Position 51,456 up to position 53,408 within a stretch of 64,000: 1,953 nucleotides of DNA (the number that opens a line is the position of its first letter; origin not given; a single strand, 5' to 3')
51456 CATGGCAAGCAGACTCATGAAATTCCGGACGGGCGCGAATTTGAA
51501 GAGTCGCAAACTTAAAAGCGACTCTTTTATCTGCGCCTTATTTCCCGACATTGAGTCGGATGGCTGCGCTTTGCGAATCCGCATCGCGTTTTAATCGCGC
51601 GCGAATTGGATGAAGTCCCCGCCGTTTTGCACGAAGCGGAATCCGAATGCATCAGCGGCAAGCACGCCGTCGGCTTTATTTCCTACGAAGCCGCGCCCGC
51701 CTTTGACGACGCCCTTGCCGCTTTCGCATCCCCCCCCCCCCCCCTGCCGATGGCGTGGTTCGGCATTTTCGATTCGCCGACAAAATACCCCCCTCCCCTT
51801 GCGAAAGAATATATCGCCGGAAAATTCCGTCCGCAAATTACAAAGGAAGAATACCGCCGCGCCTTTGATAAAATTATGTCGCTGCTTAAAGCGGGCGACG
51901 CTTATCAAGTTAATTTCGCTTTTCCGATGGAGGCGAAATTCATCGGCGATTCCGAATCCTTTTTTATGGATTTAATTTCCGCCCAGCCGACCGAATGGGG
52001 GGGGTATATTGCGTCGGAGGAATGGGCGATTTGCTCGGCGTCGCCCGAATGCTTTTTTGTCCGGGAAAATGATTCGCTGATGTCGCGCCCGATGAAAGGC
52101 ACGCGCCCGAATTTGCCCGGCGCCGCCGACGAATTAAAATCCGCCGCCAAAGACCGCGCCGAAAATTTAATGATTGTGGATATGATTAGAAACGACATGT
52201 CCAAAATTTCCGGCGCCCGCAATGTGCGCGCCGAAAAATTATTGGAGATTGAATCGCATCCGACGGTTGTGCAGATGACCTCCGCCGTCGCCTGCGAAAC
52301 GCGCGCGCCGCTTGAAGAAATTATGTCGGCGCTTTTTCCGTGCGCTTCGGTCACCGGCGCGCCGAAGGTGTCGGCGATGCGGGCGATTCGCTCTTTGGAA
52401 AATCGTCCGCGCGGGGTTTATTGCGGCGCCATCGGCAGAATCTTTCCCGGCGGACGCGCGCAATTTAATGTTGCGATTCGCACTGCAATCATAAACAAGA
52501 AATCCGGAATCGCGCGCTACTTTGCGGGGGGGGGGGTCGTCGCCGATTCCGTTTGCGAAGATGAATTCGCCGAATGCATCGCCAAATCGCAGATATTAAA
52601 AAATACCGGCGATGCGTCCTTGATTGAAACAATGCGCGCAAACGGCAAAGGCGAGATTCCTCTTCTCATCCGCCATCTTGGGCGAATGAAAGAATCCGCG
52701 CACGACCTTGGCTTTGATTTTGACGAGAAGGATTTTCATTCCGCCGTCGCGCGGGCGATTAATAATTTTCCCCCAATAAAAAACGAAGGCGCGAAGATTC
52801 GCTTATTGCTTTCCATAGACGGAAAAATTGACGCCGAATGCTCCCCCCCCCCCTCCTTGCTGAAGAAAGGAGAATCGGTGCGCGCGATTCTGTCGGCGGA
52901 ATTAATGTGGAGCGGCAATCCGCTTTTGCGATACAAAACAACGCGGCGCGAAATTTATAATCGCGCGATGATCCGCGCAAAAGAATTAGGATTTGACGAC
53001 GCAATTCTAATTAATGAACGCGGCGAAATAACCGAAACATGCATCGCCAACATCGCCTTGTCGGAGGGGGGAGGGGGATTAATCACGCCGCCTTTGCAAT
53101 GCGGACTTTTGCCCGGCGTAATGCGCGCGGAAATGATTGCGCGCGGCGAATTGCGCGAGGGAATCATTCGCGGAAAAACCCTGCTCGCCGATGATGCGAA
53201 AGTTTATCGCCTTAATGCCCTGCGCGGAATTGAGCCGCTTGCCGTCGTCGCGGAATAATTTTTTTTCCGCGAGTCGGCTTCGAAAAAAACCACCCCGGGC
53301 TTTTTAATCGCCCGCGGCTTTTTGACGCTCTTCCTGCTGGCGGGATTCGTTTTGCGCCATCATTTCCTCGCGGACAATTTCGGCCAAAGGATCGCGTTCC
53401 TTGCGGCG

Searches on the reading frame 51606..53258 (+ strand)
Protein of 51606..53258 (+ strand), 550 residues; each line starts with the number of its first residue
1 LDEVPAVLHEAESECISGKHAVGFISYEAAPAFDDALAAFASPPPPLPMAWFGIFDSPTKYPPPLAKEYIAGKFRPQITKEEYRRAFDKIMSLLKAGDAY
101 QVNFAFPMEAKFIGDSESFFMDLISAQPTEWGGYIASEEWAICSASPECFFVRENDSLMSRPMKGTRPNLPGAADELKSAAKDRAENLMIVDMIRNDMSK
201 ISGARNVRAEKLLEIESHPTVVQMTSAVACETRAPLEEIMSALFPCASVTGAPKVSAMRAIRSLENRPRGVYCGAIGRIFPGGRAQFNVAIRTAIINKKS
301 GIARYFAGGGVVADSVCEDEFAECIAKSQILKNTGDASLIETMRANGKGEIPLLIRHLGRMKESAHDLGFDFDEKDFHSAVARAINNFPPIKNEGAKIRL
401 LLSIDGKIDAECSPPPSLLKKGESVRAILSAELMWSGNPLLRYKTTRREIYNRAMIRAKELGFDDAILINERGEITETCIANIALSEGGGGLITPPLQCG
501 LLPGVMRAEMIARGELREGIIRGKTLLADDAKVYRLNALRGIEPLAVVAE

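Call 31: search_protein_families(library=pfam, proteins=[window:51606-53258:+], max_evalue=0.01)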
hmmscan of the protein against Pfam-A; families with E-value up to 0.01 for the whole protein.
window:51606-53258:+ (550 aa): 2 families
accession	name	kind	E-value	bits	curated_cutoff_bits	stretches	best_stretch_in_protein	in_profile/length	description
PF00425.24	Chorismate_bind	-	4e-68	230.2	27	1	80-327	2-257/257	chorismate binding enzyme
PF01063.24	Aminotran_4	-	6.5e-33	114.9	28.5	1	339-544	2-219/223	Amino-transferase class IV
